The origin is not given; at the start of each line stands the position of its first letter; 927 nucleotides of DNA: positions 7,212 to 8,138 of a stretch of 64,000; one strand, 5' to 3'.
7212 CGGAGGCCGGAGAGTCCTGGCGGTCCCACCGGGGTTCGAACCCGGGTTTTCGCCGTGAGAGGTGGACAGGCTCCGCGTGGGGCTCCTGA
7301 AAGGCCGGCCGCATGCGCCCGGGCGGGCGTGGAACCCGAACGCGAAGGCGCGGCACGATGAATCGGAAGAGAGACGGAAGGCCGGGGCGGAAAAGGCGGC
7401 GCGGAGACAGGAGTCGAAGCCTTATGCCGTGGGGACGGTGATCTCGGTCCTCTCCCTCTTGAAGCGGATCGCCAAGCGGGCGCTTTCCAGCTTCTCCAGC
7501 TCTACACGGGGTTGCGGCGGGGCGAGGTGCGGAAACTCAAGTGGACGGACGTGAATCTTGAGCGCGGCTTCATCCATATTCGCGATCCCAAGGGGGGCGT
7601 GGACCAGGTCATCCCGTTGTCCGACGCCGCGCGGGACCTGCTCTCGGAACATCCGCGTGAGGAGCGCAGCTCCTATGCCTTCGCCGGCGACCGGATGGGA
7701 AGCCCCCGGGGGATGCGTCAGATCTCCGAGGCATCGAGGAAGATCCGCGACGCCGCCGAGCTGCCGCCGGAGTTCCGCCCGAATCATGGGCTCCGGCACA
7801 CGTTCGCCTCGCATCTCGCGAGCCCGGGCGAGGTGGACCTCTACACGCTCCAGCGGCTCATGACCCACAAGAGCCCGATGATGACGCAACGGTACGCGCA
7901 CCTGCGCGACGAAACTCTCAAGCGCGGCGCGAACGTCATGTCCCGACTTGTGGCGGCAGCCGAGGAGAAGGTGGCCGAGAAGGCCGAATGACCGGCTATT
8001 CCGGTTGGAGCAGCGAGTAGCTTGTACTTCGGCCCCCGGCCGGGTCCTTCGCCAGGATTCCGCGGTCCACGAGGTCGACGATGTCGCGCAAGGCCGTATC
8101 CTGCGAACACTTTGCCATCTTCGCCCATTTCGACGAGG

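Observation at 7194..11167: Decayed integrative islet inserted into tRNA-Glu(CUC), reconstructed precisely from a 48-bp direct repeat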

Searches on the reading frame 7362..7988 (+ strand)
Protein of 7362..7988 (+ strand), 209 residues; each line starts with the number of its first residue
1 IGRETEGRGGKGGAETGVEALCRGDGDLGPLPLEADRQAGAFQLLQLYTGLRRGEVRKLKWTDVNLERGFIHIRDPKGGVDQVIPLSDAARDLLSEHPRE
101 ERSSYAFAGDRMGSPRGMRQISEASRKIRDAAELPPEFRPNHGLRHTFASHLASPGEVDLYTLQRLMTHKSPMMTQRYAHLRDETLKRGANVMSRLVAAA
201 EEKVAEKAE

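Call 11: search_protein_families(library=pfam, proteins=[window:7362-7988:+], max_evalue=0.01)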
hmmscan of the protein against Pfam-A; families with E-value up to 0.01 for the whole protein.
window:7362-7988:+ (209 aa): 1 family
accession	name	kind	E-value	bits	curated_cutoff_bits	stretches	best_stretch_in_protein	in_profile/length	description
PF00589.27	Phage_integrase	-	2.9e-26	92.7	27.1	1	41-184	26-171/172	Phage integrase family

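Call 19: find_homologous_proteins(query=window:7362-7988:+, max_evalue=1e-10)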
Query window:7362-7988:+ (209 aa): 359 proteins with E <= 1e-10 among 1358 candidates; the best 120 are listed.
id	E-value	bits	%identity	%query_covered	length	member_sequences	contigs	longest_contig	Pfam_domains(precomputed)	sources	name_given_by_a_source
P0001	1.2e-94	334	99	74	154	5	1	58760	PF00589.28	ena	-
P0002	7.2e-80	286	84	76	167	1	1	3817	PF00589.28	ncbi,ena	-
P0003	1.0e-74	269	72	82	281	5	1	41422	PF00589.28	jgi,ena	jgi:integrase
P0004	5.1e-74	267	99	59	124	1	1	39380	PF00589.28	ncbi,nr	ncbi:MAG TPA: hypothetical protein DD658_04170, partial [Deltaproteobacteria bacterium]|nr:hypotheti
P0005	7.4e-73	263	73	80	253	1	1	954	PF00589.28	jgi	jgi:integrase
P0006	1.1e-69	253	67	83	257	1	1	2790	PF00589.28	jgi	-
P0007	1.4e-68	249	68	80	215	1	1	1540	PF00589.28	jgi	jgi:integrase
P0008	1.1e-67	246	68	80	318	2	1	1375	PF00589.28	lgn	-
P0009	3.1e-67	245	63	82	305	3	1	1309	PF00589.28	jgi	jgi:integrase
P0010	4.4e-64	235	65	79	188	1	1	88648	PF00589.28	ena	-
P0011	5.6e-64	234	70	73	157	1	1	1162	PF00589.28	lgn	-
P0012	2.3e-63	232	69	73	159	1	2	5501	PF00589.28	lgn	-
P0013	1.4e-61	226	64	78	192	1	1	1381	PF00589.28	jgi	-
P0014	8.8e-61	224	65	78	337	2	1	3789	PF00589.28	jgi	-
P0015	1.0e-60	224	65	76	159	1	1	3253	PF00589.28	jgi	jgi:integrase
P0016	2.8e-55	206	60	77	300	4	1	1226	PF00589.28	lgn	-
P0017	3.8e-55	205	64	75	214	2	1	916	PF00589.28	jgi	jgi:integrase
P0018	4.2e-55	205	62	73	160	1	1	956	PF00589.28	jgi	-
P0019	9.8e-55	204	61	80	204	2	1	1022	PF00589.28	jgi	jgi:integrase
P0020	1.0e-54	204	85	56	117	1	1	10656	PF00589.28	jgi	-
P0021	6.7e-54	201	59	79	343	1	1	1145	PF00589.28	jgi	-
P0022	6.6e-53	198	56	72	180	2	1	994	PF00589.28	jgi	jgi:integrase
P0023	1.3e-52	197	61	80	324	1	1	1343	PF00589.28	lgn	-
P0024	2.5e-52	196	60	81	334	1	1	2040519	PF00589.28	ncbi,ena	-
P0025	2.6e-52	196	55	83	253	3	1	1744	PF00589.28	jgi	jgi:integrase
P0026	5.0e-52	195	56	81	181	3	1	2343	PF00589.28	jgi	jgi:integrase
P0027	1.4e-51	194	60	82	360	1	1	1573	PF00589.28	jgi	jgi:integrase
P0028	2.1e-51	193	57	84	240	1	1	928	PF00589.28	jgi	jgi:integrase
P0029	2.1e-51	193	59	76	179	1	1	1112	PF00589.28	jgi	jgi:integrase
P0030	4.6e-51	192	58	81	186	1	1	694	PF00589.28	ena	-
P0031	1.7e-50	190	61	73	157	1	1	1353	PF00589.28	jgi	jgi:integrase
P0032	1.8e-50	190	61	71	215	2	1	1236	PF00589.28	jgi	jgi:integrase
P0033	2.1e-50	190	58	76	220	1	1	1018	PF00589.28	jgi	jgi:integrase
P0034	2.3e-50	190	59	79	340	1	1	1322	PF00589.28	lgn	-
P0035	2.3e-50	190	55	79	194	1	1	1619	PF00589.28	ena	-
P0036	3.3e-50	189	59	78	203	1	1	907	PF00589.28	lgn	-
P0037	5.9e-50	188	52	84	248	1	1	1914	PF00589.28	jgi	jgi:integrase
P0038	7.6e-50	188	55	80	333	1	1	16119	PF00589.28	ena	-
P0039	8.9e-50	188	61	73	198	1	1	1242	PF00589.28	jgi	jgi:integrase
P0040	9.2e-50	188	61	78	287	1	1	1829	PF00589.28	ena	-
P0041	1.1e-49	188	57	77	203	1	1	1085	PF00589.28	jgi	jgi:integrase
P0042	1.4e-49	187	61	72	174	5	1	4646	PF00589.28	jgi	jgi:integrase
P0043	1.4e-49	187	55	79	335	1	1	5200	PF00589.28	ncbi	ncbi:MAG: site-specific integrase, partial [Nitrospirota bacterium]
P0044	1.9e-49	187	54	78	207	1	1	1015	PF00589.28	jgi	-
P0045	2.7e-49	186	58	78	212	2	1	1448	PF00589.28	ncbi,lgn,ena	-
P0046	2.7e-49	186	55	81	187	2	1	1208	PF00589.28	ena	-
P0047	2.9e-49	186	54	77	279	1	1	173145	PF00589.28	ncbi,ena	-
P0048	4.0e-49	186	52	87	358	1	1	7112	PF00589.28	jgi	jgi:integrase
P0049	5.3e-49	185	53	83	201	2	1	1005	PF00589.28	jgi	jgi:integrase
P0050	6.2e-49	185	57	76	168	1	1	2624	PF00589.28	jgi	-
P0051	7.2e-49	185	53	80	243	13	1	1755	PF00589.28,PF11917.14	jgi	-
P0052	1.0e-48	184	57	79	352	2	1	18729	PF00589.28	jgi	-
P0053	1.5e-48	184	60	76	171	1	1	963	PF00589.28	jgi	jgi:integrase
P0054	1.5e-48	184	58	77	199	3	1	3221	PF00589.28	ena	-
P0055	2.1e-48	183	57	79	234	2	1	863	PF00589.28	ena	-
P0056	3.8e-48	183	54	83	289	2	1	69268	PF00589.28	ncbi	ncbi:MAG: site-specific integrase [Smithella sp.]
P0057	4.1e-48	182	55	84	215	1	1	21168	PF00589.28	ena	-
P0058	4.4e-48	182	53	87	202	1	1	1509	PF00589.28,PF11917.14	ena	-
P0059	4.4e-48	182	55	78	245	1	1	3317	PF00589.28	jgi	jgi:integrase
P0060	6.5e-48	182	52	84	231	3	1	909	PF00589.28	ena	-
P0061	1.1e-47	181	58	76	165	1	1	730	PF00589.28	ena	-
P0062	1.2e-47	181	52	83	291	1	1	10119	PF00589.28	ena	-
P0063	1.3e-47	181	55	78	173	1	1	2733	PF00589.28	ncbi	ncbi:MAG: site-specific integrase, partial [Smithella sp.]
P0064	1.5e-47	181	53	83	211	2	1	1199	PF00589.28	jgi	jgi:integrase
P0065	1.6e-47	181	66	66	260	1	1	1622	PF00589.28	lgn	-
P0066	2.0e-47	180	58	74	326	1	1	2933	PF00589.28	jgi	jgi:integrase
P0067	3.0e-47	180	53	84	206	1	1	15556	PF00589.28,PF11917.14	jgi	jgi:integrase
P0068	3.2e-47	180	53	79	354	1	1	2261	PF00589.28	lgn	-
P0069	3.3e-47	179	54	83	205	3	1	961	PF00589.28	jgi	jgi:integrase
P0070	3.5e-47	179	53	82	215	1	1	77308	PF00589.28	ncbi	ncbi:MAG: site-specific integrase, partial [Pseudomonadota bacterium]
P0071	3.9e-47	179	51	84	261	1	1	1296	PF00589.28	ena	-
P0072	7.5e-47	178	56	82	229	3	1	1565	PF00589.28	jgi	jgi:integrase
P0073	1.0e-46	178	53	84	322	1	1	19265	PF22022.3,PF00589.28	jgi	jgi:integrase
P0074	1.5e-46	177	52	77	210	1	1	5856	PF00589.28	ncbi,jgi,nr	ncbi:MAG: hypothetical protein B1H12_11210 [Desulfobacteraceae bacterium 4484_190.2]|nr:MAG: hypothe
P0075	1.5e-46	177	57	77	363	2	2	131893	PF00589.28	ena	-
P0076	1.6e-46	177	49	87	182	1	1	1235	PF00589.28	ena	-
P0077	1.7e-46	177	56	79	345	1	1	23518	PF00589.28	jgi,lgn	-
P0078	1.8e-46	177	55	83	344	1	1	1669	PF00589.28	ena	-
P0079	1.9e-46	177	52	84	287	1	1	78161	PF00589.28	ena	-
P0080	2.4e-46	177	53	78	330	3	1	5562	PF00589.28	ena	-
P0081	2.7e-46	176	49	84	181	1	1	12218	PF00589.28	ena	-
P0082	3.0e-46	176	57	73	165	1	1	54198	PF00589.28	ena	-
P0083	4.1e-46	176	56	73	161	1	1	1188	PF00589.28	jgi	-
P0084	4.5e-46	176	55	83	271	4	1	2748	PF00589.28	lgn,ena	-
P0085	5.0e-46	176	52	82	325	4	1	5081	PF00589.28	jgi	jgi:integrase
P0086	6.4e-46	175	58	73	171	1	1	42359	PF00589.28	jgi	jgi:integrase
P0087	7.4e-46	175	51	84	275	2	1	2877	PF00589.28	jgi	jgi:integrase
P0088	1.1e-45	175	59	70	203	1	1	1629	PF00589.28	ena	-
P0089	1.2e-45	174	58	70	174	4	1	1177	PF00589.28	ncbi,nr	ncbi:MAG: site-specific integrase, partial [Candidatus Electrothrix sp. MAN1_4]|nr:site-specific int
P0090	1.3e-45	174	56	74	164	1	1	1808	PF00589.28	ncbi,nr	ncbi:MAG: site-specific integrase, partial [Candidatus Electrothrix sp. AR1]|nr:site-specific integr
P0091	1.4e-45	174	51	80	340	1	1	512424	PF00589.28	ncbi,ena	-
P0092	1.5e-45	174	50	87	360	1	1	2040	PF00589.28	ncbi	-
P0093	2.0e-45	174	49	83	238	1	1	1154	PF00589.28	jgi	jgi:integrase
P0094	2.3e-45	173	58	72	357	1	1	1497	PF00589.28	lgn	-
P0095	3.3e-45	173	53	82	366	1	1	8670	PF00589.28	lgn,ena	-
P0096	3.4e-45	173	55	75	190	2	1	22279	PF00589.28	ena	-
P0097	4.5e-45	173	49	89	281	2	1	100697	PF00589.28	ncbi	ncbi:tyrosine-type recombinase/integrase [Desulfatiferula olefinivorans]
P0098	6.4e-45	172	54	78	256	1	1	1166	PF00589.28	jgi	jgi:integrase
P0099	6.8e-45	172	52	76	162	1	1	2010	PF00589.28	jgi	-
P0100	6.8e-45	172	55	74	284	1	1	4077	PF00589.28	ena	-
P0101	7.0e-45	172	53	79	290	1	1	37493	PF00589.28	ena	-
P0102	8.9e-45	172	53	83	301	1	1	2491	PF00589.28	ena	-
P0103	9.3e-45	171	51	85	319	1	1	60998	PF00589.28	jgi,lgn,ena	-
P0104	1.0e-44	171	58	69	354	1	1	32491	PF00589.28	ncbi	ncbi:MAG: site-specific integrase, partial [Pseudomonadota bacterium]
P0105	1.2e-44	171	51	83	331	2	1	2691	PF00589.28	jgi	jgi:integrase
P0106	1.2e-44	171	49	84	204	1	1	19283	PF00589.28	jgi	jgi:integrase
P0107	1.4e-44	171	53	76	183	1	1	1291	PF00589.28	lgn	-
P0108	1.5e-44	171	56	69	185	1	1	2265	PF00589.28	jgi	jgi:integrase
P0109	1.6e-44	171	53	79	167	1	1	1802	PF00589.28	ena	-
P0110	1.6e-44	171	54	80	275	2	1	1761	PF00589.28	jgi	jgi:integrase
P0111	1.7e-44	171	89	43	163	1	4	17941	PF00589.28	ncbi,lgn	-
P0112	2.0e-44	170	55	73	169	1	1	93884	PF00589.28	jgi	jgi:integrase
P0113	2.7e-44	170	52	79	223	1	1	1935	PF00589.28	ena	-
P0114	2.8e-44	170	54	78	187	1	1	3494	PF00589.28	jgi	jgi:integrase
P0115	2.8e-44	170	53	80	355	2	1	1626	PF00589.28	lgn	-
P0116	3.0e-44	170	50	86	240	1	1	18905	PF00589.28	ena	-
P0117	3.1e-44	170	56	73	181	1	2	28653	PF00589.28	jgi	jgi:integrase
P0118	4.7e-44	169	53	77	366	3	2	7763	PF00589.28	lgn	-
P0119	4.9e-44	169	52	79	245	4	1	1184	PF00589.28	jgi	-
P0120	7.0e-44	169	56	70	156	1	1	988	PF00589.28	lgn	-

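Call 20: find_encoding_contigs(protein=P0003, flank=10000, max_places=4)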
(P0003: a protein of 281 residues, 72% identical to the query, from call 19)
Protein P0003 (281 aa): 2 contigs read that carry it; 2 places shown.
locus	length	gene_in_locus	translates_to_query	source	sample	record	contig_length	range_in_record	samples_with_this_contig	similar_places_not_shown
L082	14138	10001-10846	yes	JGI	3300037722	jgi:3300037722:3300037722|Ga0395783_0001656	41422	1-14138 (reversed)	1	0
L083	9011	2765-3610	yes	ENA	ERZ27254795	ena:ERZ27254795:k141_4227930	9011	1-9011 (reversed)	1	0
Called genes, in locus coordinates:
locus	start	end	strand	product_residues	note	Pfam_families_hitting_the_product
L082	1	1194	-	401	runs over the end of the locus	PF28597:T2SSF_N, PF00482:T2SSF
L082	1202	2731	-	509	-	PF05157:MshEN, PF00437:T2SSE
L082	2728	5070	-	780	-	PF21305:type_II_gspD_N0, PF03958:Secretin_N, PF00263:Secretin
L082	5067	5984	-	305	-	PF11356:T2SSC (weak), PF13180:PDZ_2 (weak)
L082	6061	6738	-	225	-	PF11356:T2SSC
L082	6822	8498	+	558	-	PF00749:tRNA-synt_1c, PF03950:tRNA-synt_1c_C, PF20974:tRNA-synt_1c_C2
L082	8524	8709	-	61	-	-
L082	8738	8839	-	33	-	-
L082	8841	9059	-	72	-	-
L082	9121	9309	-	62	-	-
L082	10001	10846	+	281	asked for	PF00589:Phage_integrase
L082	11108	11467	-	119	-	PF00881:Nitroreductase (weak)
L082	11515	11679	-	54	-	PF09723:Zn_ribbon_8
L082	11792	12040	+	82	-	PF01927:Mut7-C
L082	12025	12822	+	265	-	PF01145:Band_7, PF13421:Band_7_1 (weak)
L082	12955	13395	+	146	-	PF10116:Host_attach, PF18856:baeRF_family12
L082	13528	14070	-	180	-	PF00589:Phage_integrase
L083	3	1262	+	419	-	?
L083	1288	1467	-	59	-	-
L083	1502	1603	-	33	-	-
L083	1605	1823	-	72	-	-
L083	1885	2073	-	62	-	-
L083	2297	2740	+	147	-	-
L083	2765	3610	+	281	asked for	PF00589:Phage_integrase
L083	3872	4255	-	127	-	PF00881:Nitroreductase (weak)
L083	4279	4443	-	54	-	PF09723:Zn_ribbon_8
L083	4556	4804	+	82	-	PF01927:Mut7-C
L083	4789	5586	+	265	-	PF01145:Band_7, PF13421:Band_7_1 (weak)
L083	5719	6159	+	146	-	PF10116:Host_attach, PF18856:baeRF_family12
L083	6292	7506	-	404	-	PF14659:Phage_int_SAM_3, PF22022:Phage_int_M, PF00589:Phage_integrase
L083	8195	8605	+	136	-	-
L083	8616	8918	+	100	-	-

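Call 21: find_encoding_contigs(protein=P0002, flank=10000, max_places=4)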
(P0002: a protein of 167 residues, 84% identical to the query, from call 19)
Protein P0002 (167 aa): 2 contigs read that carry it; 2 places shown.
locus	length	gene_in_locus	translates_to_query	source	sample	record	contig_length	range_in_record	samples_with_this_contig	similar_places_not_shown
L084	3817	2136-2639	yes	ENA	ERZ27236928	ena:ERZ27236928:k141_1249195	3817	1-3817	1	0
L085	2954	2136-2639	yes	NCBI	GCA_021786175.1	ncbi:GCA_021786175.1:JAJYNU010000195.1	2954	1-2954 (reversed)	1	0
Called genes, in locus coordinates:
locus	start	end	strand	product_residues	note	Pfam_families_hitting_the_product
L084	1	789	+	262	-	?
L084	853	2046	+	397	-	PF13173:AAA_14, PF13635:DUF4143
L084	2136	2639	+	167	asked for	PF00589:Phage_integrase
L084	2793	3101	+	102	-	PF01909:NTP_transf_2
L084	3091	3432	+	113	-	PF01934:HepT-like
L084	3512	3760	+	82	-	-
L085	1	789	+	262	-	?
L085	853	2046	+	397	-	PF13173:AAA_14, PF13635:DUF4143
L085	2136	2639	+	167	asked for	PF00589:Phage_integrase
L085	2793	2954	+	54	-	?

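Call 22: find_encoding_contigs(protein=P0020, flank=10000, max_places=4)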
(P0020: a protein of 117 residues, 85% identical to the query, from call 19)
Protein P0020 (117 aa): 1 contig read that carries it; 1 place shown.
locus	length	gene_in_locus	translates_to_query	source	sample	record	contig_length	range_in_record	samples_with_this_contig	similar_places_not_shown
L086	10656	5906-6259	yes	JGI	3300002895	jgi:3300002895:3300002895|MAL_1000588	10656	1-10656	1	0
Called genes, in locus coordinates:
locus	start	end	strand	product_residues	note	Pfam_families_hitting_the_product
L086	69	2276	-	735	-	PF21305:type_II_gspD_N0, PF03958:Secretin_N, PF00263:Secretin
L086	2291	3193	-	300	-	PF11356:T2SSC, PF13180:PDZ_2 (weak)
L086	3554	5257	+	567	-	PF00749:tRNA-synt_1c, PF03950:tRNA-synt_1c_C, PF20974:tRNA-synt_1c_C2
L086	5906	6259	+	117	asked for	PF00589:Phage_integrase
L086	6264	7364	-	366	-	PF13776:DUF4172, PF02661:Fic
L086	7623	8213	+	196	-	PF14294:DUF4372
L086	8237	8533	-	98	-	PF07386:DUF1499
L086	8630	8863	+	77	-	PF04014:MazE_antitoxin (weak)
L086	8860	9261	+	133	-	PF01850:PIN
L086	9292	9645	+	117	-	-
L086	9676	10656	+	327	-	?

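Call 46: find_encoding_contigs(protein=P0024, flank=10000, max_places=2)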
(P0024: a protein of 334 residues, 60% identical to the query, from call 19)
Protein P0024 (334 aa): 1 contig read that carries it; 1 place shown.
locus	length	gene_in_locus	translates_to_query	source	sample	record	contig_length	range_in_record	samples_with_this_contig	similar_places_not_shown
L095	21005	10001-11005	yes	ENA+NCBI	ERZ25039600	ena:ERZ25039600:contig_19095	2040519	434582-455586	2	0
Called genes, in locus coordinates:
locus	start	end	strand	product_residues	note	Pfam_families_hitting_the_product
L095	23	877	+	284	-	PF12706:Lactamase_B_2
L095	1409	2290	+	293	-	-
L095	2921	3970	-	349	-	PF02951:GSH-S_N, PF02955:GSH-S_ATP, PF08443:RimK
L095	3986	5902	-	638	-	PF08014:MATCAP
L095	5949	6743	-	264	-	PF05013:FGase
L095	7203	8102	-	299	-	PF04015:DUF362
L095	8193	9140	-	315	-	PF20244:DUF6599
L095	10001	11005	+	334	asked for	PF00589:Phage_integrase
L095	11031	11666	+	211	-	PF04434:SWIM (weak)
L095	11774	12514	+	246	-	-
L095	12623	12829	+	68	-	-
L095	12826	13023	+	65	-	-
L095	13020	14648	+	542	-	PF08706:D5_N, PF19263:DUF5906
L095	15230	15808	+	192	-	-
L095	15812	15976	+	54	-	-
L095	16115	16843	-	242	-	-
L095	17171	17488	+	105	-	PF01944:SpoIIM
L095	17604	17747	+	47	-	-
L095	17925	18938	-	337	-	PF16884:ADH_N_2, PF00107:ADH_zinc_N, PF13602:ADH_zinc_N_2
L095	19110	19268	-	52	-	-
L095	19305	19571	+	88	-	-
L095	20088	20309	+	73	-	-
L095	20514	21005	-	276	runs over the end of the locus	PF01844:HNH, PF13391:HNH_2 (weak)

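Call 47: find_encoding_contigs(protein=P0097, flank=10000, max_places=2)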
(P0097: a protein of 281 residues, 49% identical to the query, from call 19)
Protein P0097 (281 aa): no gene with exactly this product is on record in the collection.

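Call 51: search_protein_families(library=ncbifam, proteins=[P0003, P0024], max_evalue=0.001)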
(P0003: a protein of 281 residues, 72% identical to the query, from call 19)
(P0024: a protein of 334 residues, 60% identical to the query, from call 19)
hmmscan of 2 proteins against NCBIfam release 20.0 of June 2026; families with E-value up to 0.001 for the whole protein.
P0003 (281 aa): 10 families
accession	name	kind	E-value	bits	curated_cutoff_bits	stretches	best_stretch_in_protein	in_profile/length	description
NF040815.2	recomb_XerA_Arch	equivalog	1.5e-27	96.9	220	1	23-256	38-261/263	site-specific tyrosine recombinase/integron integrase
TIGR02224.1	recomb_XerC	equivalog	1.6e-23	83.5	335.15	1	20-255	38-283/295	tyrosine recombinase XerC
NF001399.0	PRK00283.1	subfamily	6.1e-20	71.7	279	1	16-256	41-290/300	tyrosine recombinase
TIGR02225.1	recomb_XerD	equivalog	1.8e-19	70.2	329.6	1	20-256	35-281/290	site-specific tyrosine recombinase XerD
NF002331.0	PRK01287.1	subfamily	2.2e-13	49.9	371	1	113-257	167-320/365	site-specific tyrosine recombinase XerC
TIGR02249.1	integrase_gron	subfamily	3.6e-13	49.6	265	2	209-253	261-304/315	integron integrase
NF003462.0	PRK05084.1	equivalog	1.8e-09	36.8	267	1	209-261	305-356/360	tyrosine recombinase XerS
NF011946.0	PRK15417.1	equivalog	1.1e-08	34.7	435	1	76-159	105-184/337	integron integrase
NF040693.1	recomb_GmtY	equivalog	0.00023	20.5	340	0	208-252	392-435/441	gamma-mobile-trio recombinase GmtY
NF007370.0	PRK09870.1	subfamily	0.00025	20.8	221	1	112-240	38-170/200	tyrosine-type DNA invertase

P0024 (334 aa): 9 families
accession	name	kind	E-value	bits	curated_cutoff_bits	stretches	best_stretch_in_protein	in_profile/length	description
NF040815.2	recomb_XerA_Arch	equivalog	2.3e-21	76.6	220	1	75-318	32-261/263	site-specific tyrosine recombinase/integron integrase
TIGR02225.1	recomb_XerD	equivalog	9e-20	71.2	329.6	1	61-318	24-281/290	site-specific tyrosine recombinase XerD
NF001399.0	PRK00283.1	subfamily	4.2e-19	68.9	279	1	90-318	60-290/300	tyrosine recombinase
TIGR02224.1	recomb_XerC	equivalog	6.6e-19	68.4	335.15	1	84-317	44-283/295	tyrosine recombinase XerC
NF002331.0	PRK01287.1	subfamily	3.8e-12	45.9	371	1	165-317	156-318/365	site-specific tyrosine recombinase XerC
TIGR02249.1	integrase_gron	subfamily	4.8e-10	39.3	265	1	257-314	248-303/315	integron integrase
NF003462.0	PRK05084.1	equivalog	1.8e-07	30.3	267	1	271-323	305-356/360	tyrosine recombinase XerS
NF040693.1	recomb_GmtY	equivalog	1.6e-06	27.6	340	0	272-315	394-436/441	gamma-mobile-trio recombinase GmtY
NF011946.0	PRK15417.1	equivalog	4.6e-05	22.7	435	0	271-324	276-325/337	integron integrase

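Call 56: find_related_loci(query=A2, collection=viral_contigs, flank=10000)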
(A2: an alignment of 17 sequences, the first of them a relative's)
Query A2 (281 aa) in viral_contigs; peptide patterns used: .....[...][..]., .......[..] (x = any residue, [..] = any of these).
600 stretches matched a pattern (row limit reached: there are more); 254 encode a relative of the query (tblastn E <= 1e-3); the best 80 are kept; 80 distinct loci.
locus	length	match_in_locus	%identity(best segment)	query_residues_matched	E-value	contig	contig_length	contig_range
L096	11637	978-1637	48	47-270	1e-66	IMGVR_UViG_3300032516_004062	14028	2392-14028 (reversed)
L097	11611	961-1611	46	43-260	6e-60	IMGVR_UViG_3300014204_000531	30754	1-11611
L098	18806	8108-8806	40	27-261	2e-51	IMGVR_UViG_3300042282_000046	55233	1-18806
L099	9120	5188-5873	44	38-268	3e-57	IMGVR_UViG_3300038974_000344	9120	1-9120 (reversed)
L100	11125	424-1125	40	30-264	2e-48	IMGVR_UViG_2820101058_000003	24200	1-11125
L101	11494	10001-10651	45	47-261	9e-48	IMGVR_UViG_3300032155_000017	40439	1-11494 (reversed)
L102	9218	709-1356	32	47-264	2e-26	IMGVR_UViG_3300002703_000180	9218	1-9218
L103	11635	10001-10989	64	33-275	2e-25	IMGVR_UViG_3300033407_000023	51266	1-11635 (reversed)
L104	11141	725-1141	34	118-263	4e-17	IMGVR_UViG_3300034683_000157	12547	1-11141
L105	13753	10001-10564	29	113-261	3e-13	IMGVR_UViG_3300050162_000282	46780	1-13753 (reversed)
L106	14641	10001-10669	27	71-272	8e-13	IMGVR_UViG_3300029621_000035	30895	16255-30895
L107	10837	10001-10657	25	50-243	1e-12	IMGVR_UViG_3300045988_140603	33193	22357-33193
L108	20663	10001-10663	27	42-255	1e-12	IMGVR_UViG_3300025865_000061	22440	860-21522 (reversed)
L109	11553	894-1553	26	72-270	5e-12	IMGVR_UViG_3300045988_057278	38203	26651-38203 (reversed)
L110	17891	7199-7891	27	42-268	4e-12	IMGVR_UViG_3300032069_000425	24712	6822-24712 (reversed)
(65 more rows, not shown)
